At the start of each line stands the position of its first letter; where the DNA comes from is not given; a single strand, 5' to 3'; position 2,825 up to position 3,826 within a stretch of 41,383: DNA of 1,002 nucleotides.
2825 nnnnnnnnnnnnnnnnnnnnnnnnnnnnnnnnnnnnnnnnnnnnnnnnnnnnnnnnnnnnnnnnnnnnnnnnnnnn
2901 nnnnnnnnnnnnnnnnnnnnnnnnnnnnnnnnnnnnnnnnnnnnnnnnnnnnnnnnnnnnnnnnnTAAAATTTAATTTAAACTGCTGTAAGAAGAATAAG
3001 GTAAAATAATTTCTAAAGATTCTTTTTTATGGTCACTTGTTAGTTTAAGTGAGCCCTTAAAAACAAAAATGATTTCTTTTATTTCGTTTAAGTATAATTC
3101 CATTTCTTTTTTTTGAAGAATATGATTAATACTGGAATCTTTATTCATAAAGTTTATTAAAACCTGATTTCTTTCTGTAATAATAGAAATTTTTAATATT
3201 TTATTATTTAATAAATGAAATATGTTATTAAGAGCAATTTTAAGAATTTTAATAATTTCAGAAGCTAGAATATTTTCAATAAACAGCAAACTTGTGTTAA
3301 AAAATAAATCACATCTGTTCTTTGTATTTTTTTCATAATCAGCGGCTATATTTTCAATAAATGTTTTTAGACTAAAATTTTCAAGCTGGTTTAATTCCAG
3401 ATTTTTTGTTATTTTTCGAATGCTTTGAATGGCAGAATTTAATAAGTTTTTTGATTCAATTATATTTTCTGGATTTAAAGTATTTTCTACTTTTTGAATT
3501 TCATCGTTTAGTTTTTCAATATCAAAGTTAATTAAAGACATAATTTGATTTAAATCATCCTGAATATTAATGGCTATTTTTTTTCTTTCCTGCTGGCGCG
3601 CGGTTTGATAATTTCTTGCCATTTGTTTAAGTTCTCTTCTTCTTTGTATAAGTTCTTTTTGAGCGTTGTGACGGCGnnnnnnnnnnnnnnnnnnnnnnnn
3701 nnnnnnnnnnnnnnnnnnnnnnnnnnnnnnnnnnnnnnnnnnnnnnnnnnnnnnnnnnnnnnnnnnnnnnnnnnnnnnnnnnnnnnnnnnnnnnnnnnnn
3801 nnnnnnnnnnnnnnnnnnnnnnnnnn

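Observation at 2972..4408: PAS-PAS sensor fused to a catalytically dead HisKA_3/HATPase core (pseudo-histidine kinase)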

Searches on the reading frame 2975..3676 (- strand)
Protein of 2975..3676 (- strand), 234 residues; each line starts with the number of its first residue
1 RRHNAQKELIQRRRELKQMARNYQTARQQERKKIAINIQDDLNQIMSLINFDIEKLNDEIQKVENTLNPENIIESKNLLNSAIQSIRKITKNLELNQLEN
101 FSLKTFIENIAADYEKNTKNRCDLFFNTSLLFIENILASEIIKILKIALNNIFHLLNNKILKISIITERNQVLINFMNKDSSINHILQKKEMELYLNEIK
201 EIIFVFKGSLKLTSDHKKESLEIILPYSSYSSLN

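Call 12: search_protein_families(library=pfam, proteins=[window:2975-3676:-], max_evalue=10)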
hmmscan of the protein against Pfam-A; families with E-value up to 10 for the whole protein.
window:2975-3676:- (234 aa): 4 families
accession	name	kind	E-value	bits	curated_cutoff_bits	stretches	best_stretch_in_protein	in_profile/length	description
PF07730.19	HisKA_3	-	0.039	14.9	24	1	30-94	1-64/68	Histidine kinase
PF20709.2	DUF6823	-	0.44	11.5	25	1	2-57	4-48/110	Family of unknown function (DUF6823)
PF07295.17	DUF1451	-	1.8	9.1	26.1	1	13-96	8-89/146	Zinc-ribbon containing domain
PF05290.17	Baculo_IE-1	-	5.2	7.5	33.1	1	130-180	29-79/141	Baculovirus immediate-early protein (IE-0)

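Call 17: search_protein_representatives(protein=window:2975-3676:-)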
Query: 234 residues. Proteins with E-value up to 0.001 (for the whole library): 6648; up to 1e-10: 211; up to 1e-30: 1. The best 150 are listed.
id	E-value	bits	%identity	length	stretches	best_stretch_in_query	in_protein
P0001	2.6e-134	461.6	100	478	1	1-234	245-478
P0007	9.7e-23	97.4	32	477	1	1-230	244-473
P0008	9.4e-19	84.4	26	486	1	2-220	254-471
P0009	3.1e-17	79.5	27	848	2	7-155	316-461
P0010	9.8e-17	77.8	25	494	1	2-227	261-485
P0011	4.8e-16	75.6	29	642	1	2-176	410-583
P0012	5.8e-16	75.3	30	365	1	2-167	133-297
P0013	2.3e-15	73.3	27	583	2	8-228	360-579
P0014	3.0e-15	73.0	25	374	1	4-229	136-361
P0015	3.9e-15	72.6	31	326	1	2-180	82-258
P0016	8.0e-15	71.6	26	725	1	4-182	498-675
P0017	8.3e-15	71.5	26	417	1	2-221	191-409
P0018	1.7e-14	70.5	27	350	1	5-226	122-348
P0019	2.1e-14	70.2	29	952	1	2-168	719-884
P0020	3.1e-14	69.6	27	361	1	2-212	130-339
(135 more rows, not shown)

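Call 23: find_encoding_contigs(protein=P0007, flank=10000, max_places=3)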
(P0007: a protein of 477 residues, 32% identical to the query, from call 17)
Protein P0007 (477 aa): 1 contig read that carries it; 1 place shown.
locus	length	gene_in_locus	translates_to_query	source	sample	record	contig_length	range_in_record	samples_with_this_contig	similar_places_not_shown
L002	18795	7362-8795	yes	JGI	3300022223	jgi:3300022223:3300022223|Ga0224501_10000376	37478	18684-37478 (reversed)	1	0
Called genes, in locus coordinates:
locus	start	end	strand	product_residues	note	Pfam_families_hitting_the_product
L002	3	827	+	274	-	PF13860:FlgD_ig (faint), PF18962:Por_Secre_tail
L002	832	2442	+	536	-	PF19572:PorV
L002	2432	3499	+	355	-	-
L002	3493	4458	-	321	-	PF01545:Cation_efflux, PF16916:ZT_dimer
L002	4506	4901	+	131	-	PF14489:QueF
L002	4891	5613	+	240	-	PF02517:Rce1-like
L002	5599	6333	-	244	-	PF01479:S4, PF00849:PseudoU_synth_2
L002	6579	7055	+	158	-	-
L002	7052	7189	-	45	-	-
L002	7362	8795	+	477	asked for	PF13188:PAS_8 (faint), PF13596:PAS_10 (weak), PF13426:PAS_9 (weak), PF00989:PAS, PF08448:PAS_4, PF13426:PAS_9 (weak), PF13596:PAS_10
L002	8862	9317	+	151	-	PF00572:Ribosomal_L13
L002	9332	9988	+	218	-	PF00380:Ribosomal_S9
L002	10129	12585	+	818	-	-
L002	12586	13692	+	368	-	PF03130:HEAT_PBS (faint), PF13646:HEAT_2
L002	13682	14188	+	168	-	-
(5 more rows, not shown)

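Call 26: search_protein_families(library=pfam, proteins=[P0007], max_evalue=0.1)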
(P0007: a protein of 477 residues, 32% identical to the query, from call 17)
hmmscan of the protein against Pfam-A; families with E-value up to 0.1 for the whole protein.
P0007 (477 aa): 8 families
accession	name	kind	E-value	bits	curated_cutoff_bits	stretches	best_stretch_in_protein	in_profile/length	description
PF00989.32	PAS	-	1.2e-17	64.4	22.6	2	139-242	9-113/113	PAS fold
PF08448.16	PAS_4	-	3.8e-17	62.9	23.1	2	139-246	3-109/110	PAS fold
PF13596.12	PAS_10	-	1.1e-16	61.8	22.1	2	138-242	6-105/106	PAS domain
PF13426.13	PAS_9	-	1.5e-15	57.7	27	2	151-243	11-102/103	PAS domain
PF13188.13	PAS_8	-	6.3e-08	32.7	21.8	2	15-58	6-47/65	PAS domain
PF12860.13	PAS_7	-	0.005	17.4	27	0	16-50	1-35/115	PAS fold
PF07730.19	HisKA_3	-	0.011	16.7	24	1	273-339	1-66/68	Histidine kinase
PF18843.6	LPD28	-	0.021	14.9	27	0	425-457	33-65/97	Large polyvalent protein associated domain 28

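Call 54: search_solved_structures(query=A4, max_evalue=1, show_alignments=3)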
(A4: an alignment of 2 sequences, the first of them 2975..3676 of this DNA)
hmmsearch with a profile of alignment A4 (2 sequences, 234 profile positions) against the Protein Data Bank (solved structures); distinct sequences matched with E-value up to 1: 3.
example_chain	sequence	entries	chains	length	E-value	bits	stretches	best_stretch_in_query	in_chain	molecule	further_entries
3gig_A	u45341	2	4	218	0.71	12.3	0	26-108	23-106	Sensor histidine kinase desK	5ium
3ehf_A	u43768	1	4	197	0.8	12.1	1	27-100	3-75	Sensor kinase (YocF protein)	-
7zp0_A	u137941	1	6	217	0.85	12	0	195-226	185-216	Sensor protein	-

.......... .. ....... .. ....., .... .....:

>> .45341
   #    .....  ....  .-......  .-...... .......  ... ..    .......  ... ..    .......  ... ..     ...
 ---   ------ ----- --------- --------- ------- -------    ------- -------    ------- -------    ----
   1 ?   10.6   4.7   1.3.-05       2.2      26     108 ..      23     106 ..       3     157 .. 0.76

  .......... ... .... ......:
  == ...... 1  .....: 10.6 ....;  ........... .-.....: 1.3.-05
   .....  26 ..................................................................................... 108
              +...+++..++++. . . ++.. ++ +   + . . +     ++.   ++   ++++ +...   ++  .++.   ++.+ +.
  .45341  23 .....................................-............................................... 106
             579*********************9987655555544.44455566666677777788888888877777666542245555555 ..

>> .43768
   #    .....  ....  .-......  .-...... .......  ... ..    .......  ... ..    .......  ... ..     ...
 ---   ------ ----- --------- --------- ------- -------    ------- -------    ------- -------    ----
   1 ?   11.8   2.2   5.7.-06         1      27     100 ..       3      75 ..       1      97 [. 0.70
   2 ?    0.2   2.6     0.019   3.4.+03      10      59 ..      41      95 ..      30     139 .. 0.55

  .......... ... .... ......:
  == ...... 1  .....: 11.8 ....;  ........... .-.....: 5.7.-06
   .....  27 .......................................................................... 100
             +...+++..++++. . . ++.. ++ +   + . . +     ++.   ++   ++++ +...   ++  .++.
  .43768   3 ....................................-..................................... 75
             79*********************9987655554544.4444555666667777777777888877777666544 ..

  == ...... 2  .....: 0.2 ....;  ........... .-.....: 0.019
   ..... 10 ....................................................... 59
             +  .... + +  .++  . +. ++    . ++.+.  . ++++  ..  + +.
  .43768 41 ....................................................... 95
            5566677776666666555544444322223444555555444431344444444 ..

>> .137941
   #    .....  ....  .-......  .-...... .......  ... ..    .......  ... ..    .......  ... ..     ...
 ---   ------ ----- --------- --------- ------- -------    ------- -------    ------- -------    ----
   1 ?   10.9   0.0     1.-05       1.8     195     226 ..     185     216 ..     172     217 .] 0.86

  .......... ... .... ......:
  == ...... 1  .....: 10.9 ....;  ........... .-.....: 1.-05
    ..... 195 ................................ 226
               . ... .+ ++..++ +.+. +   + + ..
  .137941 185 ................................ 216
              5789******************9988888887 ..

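Call 59: predict_structure(alignment_id=A3)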
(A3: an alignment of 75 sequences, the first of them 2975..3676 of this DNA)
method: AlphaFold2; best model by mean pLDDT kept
length: 234 residues; sequences in the alignment: 75
mean_pLDDT: 84.3   pTM: 0.61
mean pLDDT of the five models: 84.3, 82.3, 81.2, 80.6, 80.6
residues with pLDDT >= 90: 107; 70-90: 93; 50-70: 33; < 50: 1
segments of 3 or more residues with pLDDT < 50: none
pLDDT, mean of each block of 10 residues (from residue 1): 95 95 87 78 77 78 72 78 71 64 90 94 89 83 95 85 94 93 68 94 94 90 86 51
secondary structure, 60 per line:
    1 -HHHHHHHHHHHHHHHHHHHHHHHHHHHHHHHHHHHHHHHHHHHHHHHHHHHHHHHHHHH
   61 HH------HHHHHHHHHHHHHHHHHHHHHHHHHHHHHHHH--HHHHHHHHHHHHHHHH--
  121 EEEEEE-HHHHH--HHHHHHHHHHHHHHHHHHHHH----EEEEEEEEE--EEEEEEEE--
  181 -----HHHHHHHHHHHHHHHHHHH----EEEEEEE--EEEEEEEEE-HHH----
elements in order: H2-62 H69-100 H103-118 E121-126 H128-132 H135-155 E160-168 E171-178 H186-204 E209-215 E218-226

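Call 61: fold_search(model_id=the predicted structure, library=pdb)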
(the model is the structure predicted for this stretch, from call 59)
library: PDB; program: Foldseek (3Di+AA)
matches with E <= 10: 1335; with E <= 0.001: 335
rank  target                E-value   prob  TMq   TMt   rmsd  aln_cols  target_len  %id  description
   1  5iuj_A                7.8e-09  1.00  0.46  0.50  17.9       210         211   18  Crystal structure of the DesK-DesR complex in the phosphotransfer state with low Mg2+ (20 mM) (released 2016-12-21)
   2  5iuk_D                8.9e-09  1.00  0.45  0.50  17.8       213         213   19  Crystal structure of the DesK-DesR complex in the phosphotransfer state with high Mg2+ (150 mM) (released 2016-12-21)
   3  3ehj_A                1.2e-08  1.00  0.47  0.53  10.1       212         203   17  Crystal structure of DesKC-H188V in complex with AMP-PCP (released 2009-09-15)
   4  5iuj_B                2.1e-08  1.00  0.46  0.50   9.7       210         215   18  Crystal structure of the DesK-DesR complex in the phosphotransfer state with low Mg2+ (20 mM) (released 2016-12-21)
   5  8isi_A                2.1e-08  1.00  0.44  0.14  21.5       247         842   14  Photochromobilin-free form of Arabidopsis thaliana phytochrome A - apo-AtphyA (released 2023-08-09)
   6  5iuj_D                2.7e-08  1.00  0.46  0.50  17.9       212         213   18  Crystal structure of the DesK-DesR complex in the phosphotransfer state with low Mg2+ (20 mM) (released 2016-12-21)
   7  3ehj_B                3.9e-08  1.00  0.46  0.51   9.8       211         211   18  Crystal structure of DesKC-H188V in complex with AMP-PCP (released 2009-09-15)
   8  6e52_A                4.2e-08  1.00  0.43  0.41  19.3       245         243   16  Chimeric structure of Saccharomyces cerevisiae GCN4 leucine zipper fused to Staphylococcus aureus AgrC cytoplasmic his (released 2019-02-27)
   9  5iul_A                4.5e-08  1.00  0.44  0.49  17.9       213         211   19  Crystal structure of the DesK-DesR complex in the phosphotransfer state with high Mg2+ (150 mM) and BeF3 (released 2016-12-21)
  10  6e95_A                4.8e-08  1.00  0.39  0.38  22.1       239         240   18  Chimeric structure of Saccharomyces cerevisiae GCN4 leucine zipper fused to Staphylococcus aureus AgrC cytoplasmic his (released 2019-02-27)
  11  6dk7_G                5.4e-08  1.00  0.46  0.47  12.1       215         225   12  RetS histidine kinase region with cobalt (released 2019-03-20)
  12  7cch                  6.2e-08  1.00  0.43  0.50  10.3       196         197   17  Acinetobacter baumannii histidine kinase AdeS (released 2021-06-23)
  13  3gig_B                7.0e-08  1.00  0.47  0.52  10.1       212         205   19  Crystal structure of phosphorylated DesKC in complex with AMP-PCP (released 2009-09-15)
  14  6dk7_E                7.0e-08  1.00  0.42  0.43  13.3       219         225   11  RetS histidine kinase region with cobalt (released 2019-03-20)
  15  8a6x_B                7.0e-08  1.00  0.39  0.27  11.2       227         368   13  Crystal structure of a chimeric LOV-Histidine kinase SB2F1 (asymmetrical variant, trigonal form with long c axis) (released 2024-01-10)
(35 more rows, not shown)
